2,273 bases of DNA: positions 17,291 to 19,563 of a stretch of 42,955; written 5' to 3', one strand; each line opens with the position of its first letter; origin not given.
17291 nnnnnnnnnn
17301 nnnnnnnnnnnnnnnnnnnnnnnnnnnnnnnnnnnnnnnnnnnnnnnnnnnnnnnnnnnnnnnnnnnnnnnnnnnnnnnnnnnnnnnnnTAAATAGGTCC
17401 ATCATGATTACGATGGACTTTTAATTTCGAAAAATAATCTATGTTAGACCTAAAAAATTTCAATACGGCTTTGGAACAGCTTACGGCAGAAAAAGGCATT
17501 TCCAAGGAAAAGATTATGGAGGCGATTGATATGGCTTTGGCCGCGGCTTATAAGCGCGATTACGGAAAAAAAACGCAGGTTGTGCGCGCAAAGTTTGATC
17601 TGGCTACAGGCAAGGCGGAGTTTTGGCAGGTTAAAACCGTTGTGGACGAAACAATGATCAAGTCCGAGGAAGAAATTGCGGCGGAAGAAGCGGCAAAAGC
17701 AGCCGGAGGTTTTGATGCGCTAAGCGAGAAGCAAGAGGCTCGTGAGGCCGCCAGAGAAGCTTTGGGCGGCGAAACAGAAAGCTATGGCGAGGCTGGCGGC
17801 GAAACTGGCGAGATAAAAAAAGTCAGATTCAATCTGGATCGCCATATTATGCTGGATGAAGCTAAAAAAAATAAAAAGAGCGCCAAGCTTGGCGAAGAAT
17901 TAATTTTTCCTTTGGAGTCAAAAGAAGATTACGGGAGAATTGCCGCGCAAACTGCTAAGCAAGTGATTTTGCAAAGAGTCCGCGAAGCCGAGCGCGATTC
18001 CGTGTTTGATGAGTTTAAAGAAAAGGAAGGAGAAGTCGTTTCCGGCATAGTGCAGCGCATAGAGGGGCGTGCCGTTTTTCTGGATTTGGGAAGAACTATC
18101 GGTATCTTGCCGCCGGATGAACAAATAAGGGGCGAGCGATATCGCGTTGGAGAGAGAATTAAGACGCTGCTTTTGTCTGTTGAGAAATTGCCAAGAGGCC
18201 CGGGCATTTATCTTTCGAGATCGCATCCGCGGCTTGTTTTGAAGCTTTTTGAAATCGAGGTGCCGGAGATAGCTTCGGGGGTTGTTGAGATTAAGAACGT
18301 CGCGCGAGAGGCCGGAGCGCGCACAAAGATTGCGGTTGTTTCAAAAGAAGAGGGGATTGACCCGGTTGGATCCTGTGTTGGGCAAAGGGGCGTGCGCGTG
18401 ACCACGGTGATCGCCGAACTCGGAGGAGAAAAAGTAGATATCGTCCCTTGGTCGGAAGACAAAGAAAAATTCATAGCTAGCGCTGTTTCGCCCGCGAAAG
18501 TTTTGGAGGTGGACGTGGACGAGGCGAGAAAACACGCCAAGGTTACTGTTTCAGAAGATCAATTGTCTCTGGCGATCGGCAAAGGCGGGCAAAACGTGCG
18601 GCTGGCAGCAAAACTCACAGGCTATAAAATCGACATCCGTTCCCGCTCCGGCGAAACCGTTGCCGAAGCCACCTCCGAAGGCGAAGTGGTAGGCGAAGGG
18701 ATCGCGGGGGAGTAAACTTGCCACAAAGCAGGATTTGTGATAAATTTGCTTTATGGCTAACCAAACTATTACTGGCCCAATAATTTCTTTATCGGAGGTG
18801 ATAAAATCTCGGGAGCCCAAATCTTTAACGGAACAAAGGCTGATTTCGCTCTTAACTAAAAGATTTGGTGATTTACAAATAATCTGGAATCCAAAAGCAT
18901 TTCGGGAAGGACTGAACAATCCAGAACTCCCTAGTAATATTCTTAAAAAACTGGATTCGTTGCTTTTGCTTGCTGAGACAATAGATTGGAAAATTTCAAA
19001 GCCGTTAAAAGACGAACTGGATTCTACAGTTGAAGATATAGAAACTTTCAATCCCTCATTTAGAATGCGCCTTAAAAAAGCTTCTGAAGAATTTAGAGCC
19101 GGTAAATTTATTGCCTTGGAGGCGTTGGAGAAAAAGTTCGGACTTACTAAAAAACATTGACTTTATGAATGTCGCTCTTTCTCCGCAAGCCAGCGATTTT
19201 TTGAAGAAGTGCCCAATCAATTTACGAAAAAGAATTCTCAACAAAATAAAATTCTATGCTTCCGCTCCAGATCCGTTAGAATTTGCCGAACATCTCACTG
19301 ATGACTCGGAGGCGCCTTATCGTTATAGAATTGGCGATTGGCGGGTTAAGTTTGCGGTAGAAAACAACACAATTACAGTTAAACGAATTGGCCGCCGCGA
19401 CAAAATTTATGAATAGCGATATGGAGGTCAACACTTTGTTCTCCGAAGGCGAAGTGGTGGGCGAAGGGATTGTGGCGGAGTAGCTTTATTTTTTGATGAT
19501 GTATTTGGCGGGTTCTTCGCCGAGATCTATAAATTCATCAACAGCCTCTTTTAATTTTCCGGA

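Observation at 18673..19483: nusA 3'-end relic flanking a 725-bp RelE toxin-antitoxin insert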

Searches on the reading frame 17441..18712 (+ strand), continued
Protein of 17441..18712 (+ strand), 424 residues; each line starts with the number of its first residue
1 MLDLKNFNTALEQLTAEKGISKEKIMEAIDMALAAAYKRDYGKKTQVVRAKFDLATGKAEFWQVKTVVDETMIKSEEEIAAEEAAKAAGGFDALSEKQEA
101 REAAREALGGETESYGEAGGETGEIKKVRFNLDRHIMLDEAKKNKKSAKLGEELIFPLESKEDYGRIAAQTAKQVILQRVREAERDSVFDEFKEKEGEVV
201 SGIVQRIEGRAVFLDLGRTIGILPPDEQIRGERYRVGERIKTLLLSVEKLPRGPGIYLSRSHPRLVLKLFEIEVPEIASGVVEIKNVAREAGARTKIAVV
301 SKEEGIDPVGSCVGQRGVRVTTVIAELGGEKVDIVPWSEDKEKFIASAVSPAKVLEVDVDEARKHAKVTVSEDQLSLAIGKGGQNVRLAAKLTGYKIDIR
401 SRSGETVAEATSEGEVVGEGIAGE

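Call 59: search_protein_families(library=pfam, proteins=[L101:3941-4162:+, L101:4171-4359:+, L101:4450-4653:+, L101:4662-4898:+], max_evalue=0.01)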
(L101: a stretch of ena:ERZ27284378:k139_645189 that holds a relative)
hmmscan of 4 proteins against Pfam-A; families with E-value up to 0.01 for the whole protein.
L101:3941-4162:+ (74 aa): 1 family
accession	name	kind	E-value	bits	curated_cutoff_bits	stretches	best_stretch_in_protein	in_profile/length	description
PF21748.3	UPF0150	-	4.2e-05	23.8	27.3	1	8-46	10-50/64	UPF0150-like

L101:4171-4359:+ (63 aa): 1 family
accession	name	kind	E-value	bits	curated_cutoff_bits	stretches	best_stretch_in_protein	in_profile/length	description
PF07927.17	HicA_toxin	-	6.1e-08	33.1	27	1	6-58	4-58/58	HicA toxin of bacterial toxin-antitoxin,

L101:4450-4653:+ (68 aa): 0 families

L101:4662-4898:+ (79 aa): 1 family
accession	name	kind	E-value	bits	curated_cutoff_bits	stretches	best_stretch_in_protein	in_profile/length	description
PF05016.21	ParE_toxin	-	4.2e-08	34.1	23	1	8-76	3-79/89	ParE toxin of type II toxin-antitoxin system, parDE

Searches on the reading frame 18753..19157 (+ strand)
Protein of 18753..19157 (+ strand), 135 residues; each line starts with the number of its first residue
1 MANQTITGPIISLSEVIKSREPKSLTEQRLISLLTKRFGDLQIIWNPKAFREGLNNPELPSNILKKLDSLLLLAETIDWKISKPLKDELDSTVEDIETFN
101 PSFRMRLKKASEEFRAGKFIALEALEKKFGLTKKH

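Call 4: search_protein_families(library=pfam, proteins=[window:18753-19157:+], max_evalue=0.01)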
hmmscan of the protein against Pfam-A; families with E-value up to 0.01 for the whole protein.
window:18753-19157:+ (135 aa): 0 families

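Call 16: find_homologous_proteins(query=window:18753-19157:+, max_evalue=0.001)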
Query window:18753-19157:+ (135 aa): 10 proteins with E <= 0.001 among 53 candidates.
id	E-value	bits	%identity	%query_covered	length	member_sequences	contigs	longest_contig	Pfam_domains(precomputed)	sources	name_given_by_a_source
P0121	1.3e-79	282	100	100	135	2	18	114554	-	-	-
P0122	5.4e-59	216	80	99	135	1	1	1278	-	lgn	-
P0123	1.8e-51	191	69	99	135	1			PF10884.15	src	-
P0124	5.7e-50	186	76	87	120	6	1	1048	-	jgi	-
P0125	1.1e-49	185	75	87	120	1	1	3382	-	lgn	-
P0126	8.6e-44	166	58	99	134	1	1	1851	-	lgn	-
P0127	4.7e-42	161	61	94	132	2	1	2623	PF10884.15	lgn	-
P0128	1.6e-41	159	58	96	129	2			-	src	-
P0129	8.1e-40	154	54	98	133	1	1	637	-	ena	-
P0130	6.5e-22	96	42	97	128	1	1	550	-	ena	-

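Call 17: find_encoding_contigs(protein=P0122, flank=5000, max_places=4)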
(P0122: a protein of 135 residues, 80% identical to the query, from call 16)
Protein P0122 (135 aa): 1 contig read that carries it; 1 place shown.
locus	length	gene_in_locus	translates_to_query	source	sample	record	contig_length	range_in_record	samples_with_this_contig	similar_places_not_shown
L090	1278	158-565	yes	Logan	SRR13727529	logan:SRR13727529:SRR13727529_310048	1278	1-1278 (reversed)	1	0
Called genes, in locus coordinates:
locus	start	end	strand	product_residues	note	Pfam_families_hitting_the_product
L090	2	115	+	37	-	?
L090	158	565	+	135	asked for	-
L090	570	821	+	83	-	PF05016:ParE_toxin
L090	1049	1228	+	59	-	-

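Call 18: find_encoding_contigs(protein=P0125, flank=5000, max_places=4)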
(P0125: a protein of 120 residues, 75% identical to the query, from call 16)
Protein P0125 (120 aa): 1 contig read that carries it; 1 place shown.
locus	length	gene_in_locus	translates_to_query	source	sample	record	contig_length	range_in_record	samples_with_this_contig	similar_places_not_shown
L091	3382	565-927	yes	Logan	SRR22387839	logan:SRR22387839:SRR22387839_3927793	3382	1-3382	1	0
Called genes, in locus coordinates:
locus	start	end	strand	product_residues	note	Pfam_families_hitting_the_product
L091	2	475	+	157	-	?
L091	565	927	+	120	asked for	-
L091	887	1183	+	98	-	PF05016:ParE_toxin (weak)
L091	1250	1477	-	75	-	PF10049:DUF2283 (weak)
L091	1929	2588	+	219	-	-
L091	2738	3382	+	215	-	?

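Call 19: find_encoding_contigs(protein=P0127, flank=5000, max_places=4)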
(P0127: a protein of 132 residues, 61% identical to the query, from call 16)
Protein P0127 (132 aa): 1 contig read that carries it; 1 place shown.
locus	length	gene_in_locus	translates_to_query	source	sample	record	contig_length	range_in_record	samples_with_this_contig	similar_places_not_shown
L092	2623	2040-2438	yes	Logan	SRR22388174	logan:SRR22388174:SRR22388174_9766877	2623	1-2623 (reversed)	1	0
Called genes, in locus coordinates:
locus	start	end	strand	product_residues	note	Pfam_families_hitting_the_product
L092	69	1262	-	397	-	PF00009:GTP_EFTU, PF03144:GTP_EFTU_D2, PF03143:GTP_EFTU_D3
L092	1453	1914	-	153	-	-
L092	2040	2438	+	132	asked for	PF10884:DUF2683 (weak)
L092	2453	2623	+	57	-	?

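Call 23: find_encoding_contigs(protein=P0124, flank=5000, max_places=4)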
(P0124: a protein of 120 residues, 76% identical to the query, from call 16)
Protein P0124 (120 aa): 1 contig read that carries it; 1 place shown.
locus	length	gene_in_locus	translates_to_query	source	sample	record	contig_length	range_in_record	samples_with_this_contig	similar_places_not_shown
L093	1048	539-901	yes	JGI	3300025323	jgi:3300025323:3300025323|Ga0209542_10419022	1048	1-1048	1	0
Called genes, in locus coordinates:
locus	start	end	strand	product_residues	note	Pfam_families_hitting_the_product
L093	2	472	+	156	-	?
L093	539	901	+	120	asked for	-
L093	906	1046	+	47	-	?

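Call 24: find_encoding_contigs(protein=P0126, flank=5000, max_places=4)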
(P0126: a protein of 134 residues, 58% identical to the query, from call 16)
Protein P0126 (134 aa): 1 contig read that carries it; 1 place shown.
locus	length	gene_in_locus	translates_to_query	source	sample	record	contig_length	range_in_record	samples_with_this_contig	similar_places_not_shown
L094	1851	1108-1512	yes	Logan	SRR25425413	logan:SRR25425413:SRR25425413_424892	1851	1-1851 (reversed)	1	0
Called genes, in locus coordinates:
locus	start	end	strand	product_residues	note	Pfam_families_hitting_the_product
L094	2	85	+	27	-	?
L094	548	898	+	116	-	-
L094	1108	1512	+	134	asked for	-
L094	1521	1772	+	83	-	PF05016:ParE_toxin (weak)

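Call 28: find_related_loci(query=A2, collection=metagenome_contigs, flank=4000)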
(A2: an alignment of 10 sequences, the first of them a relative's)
Query A2 (135 aa) in metagenome_contigs; peptide patterns used: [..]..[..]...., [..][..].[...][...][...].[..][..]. (x = any residue, [..] = any of these).
175 stretches matched a pattern; 5 encode a relative of the query (tblastn E <= 1e-3); 5 distinct loci.
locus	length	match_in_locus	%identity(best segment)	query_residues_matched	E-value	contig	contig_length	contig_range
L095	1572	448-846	77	1-133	2e-67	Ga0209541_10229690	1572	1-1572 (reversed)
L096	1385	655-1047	58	1-131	2e-52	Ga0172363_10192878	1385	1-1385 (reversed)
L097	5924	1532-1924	58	1-131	1e-50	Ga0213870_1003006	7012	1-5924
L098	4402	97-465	58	1-123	4e-47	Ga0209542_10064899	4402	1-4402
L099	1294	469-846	57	1-127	2e-39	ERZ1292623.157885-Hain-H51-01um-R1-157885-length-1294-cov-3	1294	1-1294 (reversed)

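Call 43: search_protein_families(library=pfam, proteins=[L091:1253-1477:-, L091:1485-1751:-, L091:1929-2585:+, L090:1049-1225:+, L095:1243-1572:+], max_evalue=0.01)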
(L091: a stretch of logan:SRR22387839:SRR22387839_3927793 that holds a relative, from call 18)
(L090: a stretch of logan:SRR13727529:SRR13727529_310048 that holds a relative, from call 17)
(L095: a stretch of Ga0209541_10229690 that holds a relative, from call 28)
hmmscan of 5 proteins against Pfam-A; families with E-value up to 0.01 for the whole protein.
L091:1253-1477:- (75 aa): 1 family
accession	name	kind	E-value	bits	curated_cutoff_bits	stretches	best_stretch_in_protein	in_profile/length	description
PF10049.14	DUF2283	-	2.9e-07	31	23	1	6-52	3-47/49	Protein of unknown function (DUF2283)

L091:1485-1751:- (89 aa): 1 family
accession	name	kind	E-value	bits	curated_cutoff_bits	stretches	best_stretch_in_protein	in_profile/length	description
PF18810.6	PBECR2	-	0.00028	21.5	27.1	1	11-82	25-102/120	phage-Barnase-EndoU-ColicinE5/D-RelE like nuclease2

L091:1929-2585:+ (219 aa): 0 families

L090:1049-1225:+ (59 aa): 1 family
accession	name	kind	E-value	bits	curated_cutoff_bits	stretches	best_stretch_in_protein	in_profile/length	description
PF13441.11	Gly-zipper_YMGG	-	0.0075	16.4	28.9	0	7-41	3-37/45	YMGG-like Gly-zipper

L095:1243-1572:+ (110 aa): 1 family
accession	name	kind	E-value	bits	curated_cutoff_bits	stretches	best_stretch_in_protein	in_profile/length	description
PF03990.20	DUF348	-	0.0099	16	24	0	36-55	17-36/41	G5-linked-Ubiquitin-like domain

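Call 58: search_protein_families(library=ncbifam, proteins=[window:18753-19157:+], max_evalue=0.01)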
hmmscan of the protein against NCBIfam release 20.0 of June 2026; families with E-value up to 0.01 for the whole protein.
window:18753-19157:+ (135 aa): 0 families

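Call 70: search_dna_similar(query=window:18753-19157:+, collection=phages, mode=protein, max_evalue=0.001, max_rows=10)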
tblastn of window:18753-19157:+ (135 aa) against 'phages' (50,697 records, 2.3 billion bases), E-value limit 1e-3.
No match.

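Call 71: search_dna_similar(query=window:18753-19157:+, collection=plasmids, mode=protein, max_evalue=0.001, max_rows=10)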
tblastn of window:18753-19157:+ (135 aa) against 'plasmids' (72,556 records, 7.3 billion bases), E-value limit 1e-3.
No match.

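Call 79: predict_structure(alignment_id=A2)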
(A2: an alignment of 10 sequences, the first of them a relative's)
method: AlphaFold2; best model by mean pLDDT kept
length: 135 residues; sequences in the alignment: 10
mean_pLDDT: 52.8   pTM: 0.36
mean pLDDT of the five models: 52.8, 47.5, 45.8, 44.4, 42.1
residues with pLDDT >= 90: 0; 70-90: 0; 50-70: 81; < 50: 54
segments of 3 or more residues with pLDDT < 50: 1-19, 22-25, 37-56, 129-135
pLDDT, mean of each block of 10 residues (from residue 1): 28 43 49 52 46 48 63 62 65 65 67 57 51 39
secondary structure, 60 per line:
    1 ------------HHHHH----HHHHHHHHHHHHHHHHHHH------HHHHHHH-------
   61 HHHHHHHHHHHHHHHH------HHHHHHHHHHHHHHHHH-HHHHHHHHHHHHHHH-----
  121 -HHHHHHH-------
elements in order: H13-17 H22-40 H47-53 H61-76 H83-99 H101-115 H122-128

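Call 81: search_protein_families(library=phrogs, proteins=[window:18753-19157:+], max_evalue=0.01)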
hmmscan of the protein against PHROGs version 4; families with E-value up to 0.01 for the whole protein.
window:18753-19157:+ (135 aa): 0 families

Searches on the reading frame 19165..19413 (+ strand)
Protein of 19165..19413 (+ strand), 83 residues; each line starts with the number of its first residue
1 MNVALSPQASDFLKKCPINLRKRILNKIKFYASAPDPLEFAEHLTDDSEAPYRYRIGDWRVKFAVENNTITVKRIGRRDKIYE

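Call 4: search_protein_families(library=pfam, proteins=[window:19168-19413:+], max_evalue=0.01)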
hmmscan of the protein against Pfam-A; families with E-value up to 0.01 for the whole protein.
window:19168-19413:+ (82 aa): 1 family
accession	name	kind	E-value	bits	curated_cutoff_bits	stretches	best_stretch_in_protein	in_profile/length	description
PF05016.21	ParE_toxin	-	1.4e-05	26.1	23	1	2-81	1-89/89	ParE toxin of type II toxin-antitoxin system, parDE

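Call 58: search_protein_families(library=ncbifam, proteins=[window:19165-19413:+], max_evalue=0.01)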
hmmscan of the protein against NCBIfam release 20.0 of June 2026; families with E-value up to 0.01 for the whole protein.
window:19165-19413:+ (83 aa): 0 families

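Call 80: search_solved_structures(query=window:19165-19413:+, max_evalue=1)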
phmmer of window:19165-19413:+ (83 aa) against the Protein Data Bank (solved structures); distinct sequences matched with E-value up to 1: 3.
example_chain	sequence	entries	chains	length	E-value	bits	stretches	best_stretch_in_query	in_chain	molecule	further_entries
2khe_A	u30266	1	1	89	0.0035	21.1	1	3-82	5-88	Toxin-like protein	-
3bpq_B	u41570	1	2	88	0.27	15.1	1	13-83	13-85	Toxin RelE3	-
9g12_A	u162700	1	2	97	0.56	14.1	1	3-82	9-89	Toxin RelE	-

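Call 81: search_protein_families(library=phrogs, proteins=[window:19165-19413:+], max_evalue=0.01)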
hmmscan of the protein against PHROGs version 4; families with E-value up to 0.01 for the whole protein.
window:19165-19413:+ (83 aa): 1 family
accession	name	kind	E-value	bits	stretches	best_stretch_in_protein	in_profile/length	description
phrog_1213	-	moron, auxiliary metabolic gene and host takeover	2.3e-15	57.9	1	1-83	3-88/88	RelE-like toxin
